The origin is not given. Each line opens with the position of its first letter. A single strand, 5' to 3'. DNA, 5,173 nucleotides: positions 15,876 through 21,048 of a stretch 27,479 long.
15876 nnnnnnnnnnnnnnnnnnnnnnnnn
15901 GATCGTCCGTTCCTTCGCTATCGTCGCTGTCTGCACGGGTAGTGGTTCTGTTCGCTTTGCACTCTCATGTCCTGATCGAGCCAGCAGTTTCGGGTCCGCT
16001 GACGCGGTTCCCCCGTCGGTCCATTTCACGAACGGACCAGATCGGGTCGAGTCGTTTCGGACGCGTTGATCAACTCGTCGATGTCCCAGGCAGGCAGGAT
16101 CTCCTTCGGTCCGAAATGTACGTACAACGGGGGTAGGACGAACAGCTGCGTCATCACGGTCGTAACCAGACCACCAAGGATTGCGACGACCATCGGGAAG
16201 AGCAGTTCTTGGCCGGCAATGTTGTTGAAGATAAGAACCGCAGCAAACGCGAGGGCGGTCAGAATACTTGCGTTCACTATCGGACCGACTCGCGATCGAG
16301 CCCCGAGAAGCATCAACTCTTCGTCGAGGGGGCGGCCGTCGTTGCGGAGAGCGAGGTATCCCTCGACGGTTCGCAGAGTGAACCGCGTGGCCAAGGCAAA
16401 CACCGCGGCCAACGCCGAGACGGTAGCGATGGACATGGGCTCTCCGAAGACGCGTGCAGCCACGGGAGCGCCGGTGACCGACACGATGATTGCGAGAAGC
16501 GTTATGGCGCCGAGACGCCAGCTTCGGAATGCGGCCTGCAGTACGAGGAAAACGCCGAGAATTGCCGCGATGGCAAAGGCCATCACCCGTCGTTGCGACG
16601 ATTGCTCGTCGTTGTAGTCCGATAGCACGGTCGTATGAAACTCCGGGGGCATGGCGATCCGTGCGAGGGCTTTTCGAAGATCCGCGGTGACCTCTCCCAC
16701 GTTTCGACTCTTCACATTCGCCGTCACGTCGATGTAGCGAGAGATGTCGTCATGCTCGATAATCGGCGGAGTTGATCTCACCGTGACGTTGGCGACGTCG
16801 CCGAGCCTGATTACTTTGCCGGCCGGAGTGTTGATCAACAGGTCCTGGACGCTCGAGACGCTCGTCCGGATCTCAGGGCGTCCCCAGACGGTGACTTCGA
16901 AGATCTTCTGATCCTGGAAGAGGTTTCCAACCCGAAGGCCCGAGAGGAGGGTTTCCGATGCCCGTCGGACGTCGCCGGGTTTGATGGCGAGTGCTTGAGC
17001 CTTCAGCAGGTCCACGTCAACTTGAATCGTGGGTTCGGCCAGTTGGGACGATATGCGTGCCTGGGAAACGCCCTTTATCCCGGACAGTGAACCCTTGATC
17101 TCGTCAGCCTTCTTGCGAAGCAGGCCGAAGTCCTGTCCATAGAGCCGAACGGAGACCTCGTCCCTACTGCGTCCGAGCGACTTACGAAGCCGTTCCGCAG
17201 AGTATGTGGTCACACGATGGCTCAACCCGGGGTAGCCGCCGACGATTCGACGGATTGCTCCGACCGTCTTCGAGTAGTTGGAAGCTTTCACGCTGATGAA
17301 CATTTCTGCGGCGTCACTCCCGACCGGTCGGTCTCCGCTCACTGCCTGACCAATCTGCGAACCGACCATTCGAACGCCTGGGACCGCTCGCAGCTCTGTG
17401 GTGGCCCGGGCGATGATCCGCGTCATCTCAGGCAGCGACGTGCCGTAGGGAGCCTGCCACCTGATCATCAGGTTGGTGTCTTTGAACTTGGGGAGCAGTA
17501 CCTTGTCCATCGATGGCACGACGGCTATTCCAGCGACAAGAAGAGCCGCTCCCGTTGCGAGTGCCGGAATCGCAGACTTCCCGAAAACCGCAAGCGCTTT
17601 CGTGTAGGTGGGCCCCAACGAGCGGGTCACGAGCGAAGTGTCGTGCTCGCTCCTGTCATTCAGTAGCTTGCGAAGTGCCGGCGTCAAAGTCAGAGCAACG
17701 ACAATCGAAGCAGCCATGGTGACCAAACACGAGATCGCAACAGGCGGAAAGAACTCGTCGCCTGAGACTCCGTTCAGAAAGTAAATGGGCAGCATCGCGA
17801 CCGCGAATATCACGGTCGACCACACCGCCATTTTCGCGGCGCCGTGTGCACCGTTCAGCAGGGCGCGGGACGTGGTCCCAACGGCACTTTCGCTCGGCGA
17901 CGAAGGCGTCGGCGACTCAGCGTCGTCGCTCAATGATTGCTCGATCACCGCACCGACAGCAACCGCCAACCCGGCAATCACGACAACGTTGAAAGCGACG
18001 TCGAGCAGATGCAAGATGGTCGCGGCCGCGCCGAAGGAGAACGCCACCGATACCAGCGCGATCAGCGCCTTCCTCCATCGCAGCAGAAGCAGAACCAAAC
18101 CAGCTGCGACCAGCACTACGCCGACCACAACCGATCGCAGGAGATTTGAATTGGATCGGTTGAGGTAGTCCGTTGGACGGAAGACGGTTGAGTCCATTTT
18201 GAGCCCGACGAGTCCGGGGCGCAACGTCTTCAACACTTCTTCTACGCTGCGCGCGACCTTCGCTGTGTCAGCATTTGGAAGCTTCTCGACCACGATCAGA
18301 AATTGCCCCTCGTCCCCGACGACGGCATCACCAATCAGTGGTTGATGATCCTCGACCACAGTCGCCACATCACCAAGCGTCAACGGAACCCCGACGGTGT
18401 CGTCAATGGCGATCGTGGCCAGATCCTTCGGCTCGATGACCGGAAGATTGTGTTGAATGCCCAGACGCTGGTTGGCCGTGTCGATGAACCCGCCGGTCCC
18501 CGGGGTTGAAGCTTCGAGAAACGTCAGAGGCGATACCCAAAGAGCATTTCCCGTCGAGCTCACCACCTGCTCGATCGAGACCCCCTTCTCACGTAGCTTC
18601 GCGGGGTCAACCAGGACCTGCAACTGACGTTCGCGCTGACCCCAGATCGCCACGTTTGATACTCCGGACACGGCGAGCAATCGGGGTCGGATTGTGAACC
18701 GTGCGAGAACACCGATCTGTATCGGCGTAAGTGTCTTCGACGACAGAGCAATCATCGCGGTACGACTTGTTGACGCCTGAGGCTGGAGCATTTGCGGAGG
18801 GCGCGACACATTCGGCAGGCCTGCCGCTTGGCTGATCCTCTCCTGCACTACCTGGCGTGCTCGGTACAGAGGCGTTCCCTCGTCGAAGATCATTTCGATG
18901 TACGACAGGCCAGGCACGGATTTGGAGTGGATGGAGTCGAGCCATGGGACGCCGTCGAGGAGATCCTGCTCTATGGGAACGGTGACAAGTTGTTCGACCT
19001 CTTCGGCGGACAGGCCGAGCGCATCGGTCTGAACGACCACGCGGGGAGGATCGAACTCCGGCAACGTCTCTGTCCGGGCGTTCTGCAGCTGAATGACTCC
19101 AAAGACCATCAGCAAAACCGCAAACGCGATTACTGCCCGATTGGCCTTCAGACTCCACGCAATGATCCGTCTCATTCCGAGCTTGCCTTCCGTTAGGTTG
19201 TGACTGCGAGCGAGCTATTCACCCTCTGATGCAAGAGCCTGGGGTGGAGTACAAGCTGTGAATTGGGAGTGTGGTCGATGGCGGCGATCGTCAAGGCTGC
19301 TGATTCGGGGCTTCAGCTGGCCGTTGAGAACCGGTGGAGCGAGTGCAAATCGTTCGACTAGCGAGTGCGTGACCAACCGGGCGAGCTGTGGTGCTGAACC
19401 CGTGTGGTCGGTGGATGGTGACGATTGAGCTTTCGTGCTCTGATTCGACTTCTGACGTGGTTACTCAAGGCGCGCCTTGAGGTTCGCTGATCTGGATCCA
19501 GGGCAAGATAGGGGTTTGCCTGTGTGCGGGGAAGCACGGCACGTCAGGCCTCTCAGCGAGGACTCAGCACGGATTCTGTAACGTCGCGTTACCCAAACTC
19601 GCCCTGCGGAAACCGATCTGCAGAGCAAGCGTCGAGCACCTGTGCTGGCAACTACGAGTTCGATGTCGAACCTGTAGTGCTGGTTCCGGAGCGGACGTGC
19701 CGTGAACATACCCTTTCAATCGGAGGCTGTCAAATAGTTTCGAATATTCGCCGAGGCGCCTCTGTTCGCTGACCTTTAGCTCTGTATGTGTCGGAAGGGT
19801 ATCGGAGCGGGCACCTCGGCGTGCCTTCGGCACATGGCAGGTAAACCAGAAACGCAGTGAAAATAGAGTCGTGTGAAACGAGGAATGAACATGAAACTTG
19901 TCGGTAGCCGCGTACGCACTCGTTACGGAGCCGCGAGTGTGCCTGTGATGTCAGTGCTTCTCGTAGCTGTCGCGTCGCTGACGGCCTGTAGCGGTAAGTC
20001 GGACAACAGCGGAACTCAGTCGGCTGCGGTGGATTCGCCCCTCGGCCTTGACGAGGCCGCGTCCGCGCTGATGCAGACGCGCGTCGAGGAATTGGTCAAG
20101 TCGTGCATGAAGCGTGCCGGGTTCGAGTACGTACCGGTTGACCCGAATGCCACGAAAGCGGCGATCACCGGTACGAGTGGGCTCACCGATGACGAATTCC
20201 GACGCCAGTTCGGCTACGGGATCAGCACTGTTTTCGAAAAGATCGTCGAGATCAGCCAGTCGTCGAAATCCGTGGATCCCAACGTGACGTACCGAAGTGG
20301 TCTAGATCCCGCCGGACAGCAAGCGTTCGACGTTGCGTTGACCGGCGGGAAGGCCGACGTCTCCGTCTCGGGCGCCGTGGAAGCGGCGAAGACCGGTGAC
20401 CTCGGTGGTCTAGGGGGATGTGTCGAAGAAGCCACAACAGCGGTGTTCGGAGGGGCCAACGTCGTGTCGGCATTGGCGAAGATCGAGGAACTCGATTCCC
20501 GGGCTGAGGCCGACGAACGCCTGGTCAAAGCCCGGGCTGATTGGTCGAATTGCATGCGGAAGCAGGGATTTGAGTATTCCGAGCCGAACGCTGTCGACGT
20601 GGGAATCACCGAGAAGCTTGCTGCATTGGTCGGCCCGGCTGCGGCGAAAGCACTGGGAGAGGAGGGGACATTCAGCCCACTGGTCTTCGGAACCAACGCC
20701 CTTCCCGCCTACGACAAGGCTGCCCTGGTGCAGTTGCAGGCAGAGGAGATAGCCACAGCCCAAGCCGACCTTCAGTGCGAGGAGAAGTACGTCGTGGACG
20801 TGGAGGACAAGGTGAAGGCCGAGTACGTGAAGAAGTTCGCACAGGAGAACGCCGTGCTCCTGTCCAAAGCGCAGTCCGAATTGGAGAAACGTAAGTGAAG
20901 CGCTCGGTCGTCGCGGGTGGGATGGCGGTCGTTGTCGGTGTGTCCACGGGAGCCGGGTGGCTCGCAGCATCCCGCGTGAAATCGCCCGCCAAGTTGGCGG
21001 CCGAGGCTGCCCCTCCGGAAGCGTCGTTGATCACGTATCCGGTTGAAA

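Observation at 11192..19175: Candidate TolC-independent heteromeric metal-efflux RND system: pseudo-RND, mini-adaptor, active RND and lipoprotein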

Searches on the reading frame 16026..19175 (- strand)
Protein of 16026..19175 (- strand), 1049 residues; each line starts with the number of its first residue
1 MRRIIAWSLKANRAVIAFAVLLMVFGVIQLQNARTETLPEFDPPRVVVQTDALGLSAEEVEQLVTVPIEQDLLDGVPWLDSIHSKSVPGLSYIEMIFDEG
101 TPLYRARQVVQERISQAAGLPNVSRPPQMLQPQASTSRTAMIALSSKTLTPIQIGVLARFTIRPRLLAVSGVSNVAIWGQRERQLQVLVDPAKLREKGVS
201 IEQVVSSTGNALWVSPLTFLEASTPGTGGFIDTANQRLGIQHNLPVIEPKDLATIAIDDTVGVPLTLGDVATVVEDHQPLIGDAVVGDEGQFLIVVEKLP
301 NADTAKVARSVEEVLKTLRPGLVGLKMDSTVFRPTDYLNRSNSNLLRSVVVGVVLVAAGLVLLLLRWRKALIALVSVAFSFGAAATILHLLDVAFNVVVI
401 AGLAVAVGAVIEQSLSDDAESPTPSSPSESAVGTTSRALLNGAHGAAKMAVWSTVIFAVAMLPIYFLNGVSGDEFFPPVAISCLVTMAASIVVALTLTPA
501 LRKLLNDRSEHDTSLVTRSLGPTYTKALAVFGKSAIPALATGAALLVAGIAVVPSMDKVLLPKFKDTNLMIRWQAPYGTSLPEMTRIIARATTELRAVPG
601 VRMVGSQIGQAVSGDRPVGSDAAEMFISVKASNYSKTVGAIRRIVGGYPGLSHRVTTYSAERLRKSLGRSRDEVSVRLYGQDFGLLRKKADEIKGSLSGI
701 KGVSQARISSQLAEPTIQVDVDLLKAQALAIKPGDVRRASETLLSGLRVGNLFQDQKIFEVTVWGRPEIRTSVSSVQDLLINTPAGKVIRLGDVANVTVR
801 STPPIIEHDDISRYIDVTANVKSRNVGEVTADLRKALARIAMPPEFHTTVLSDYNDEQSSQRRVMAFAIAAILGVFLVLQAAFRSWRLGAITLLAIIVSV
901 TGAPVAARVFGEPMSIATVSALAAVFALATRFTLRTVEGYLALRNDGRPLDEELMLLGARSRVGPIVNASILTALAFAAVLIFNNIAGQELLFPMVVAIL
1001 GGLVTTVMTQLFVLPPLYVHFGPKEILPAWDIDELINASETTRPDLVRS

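Call 4: search_protein_families(library=pfam, proteins=[window:16026-19175:-], max_evalue=0.01)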
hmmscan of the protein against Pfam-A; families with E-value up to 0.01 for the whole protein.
window:16026-19175:- (1049 aa): 1 family
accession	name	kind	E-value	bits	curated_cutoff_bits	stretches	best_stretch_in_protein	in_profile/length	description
PF00873.25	ACR_tran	-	1.6e-140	470.2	28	1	6-1021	3-1020/1021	AcrB/AcrD/AcrF family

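Call 5: search_protein_families(library=ncbifam, proteins=[window:16026-19175:-], max_evalue=0.01)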
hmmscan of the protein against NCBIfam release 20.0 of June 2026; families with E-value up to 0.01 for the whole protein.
window:16026-19175:- (1049 aa): 12 families
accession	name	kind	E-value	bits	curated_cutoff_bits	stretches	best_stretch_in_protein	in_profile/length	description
TIGR00914.1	2A0601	subfamily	6.6e-93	312.2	701.45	1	2-1019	3-1033/1051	CusA/CzcA family heavy metal efflux RND transporter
NF033617.1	RND_permease_2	subfamily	1.2e-87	294.9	1250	1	16-1020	12-1006/1009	multidrug efflux RND transporter permease subunit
NF000282.2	RND_permease_1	subfamily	4.8e-69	233.3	1250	1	18-1020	14-1026/1029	multidrug efflux RND transporter permease subunit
TIGR00915.1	2A0602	subfamily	1.2e-53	182.3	940.35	1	18-1019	15-1026/1050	efflux RND transporter permease subunit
NF007905.0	PRK10614.1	equivalog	1.8e-46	158.4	1774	1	13-1021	12-1008/1025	multidrug efflux RND transporter permease subunit MdtC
NF007131.0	PRK09577.1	equivalog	6.5e-36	123.5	1768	1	13-1022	8-1023/1045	multidrug efflux RND transporter permease subunit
NF007798.0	PRK10503.1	equivalog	1.2e-31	109.2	1584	1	18-1021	26-1022/1040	MdtB/MuxB family multidrug efflux RND transporter permease subunit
NF000037.1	RND_perm_OqxB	exception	4.3e-31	107.6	2200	2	18-519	17-512/1050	multidrug efflux RND transporter permease subunit OqxB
NF007133.0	PRK09579.1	equivalog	5.5e-31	107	1763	2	13-554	10-536/1017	multidrug efflux RND transporter permease subunit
NF007842.1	PRK10555.1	equivalog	1.5e-27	95.9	1854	1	17-1019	14-1024/1036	multidrug efflux RND transporter permease AcrD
NF011706.2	PRK15127.1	equivalog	1.3e-20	72.9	2150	2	714-1019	724-1027/1049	multidrug efflux RND transporter permease subunit AcrB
TIGR00921.1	2A067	subfamily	4e-09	35.1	351.9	2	820-1017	146-342/733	hydrophobe/amphiphile efflux-3 (HAE3) family transporter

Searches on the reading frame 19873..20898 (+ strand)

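Call 65: search_protein_families(library=pfam, proteins=[window:19873-20898:+], max_evalue=0.001)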
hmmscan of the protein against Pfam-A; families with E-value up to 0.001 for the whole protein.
window:19873-20898:+ (341 aa): 1 family
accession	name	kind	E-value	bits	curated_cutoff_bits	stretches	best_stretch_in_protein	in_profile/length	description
PF12281.14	NTP_transf_8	-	0.0001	22.8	26.3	1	257-317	6-70/218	Nucleotidyltransferase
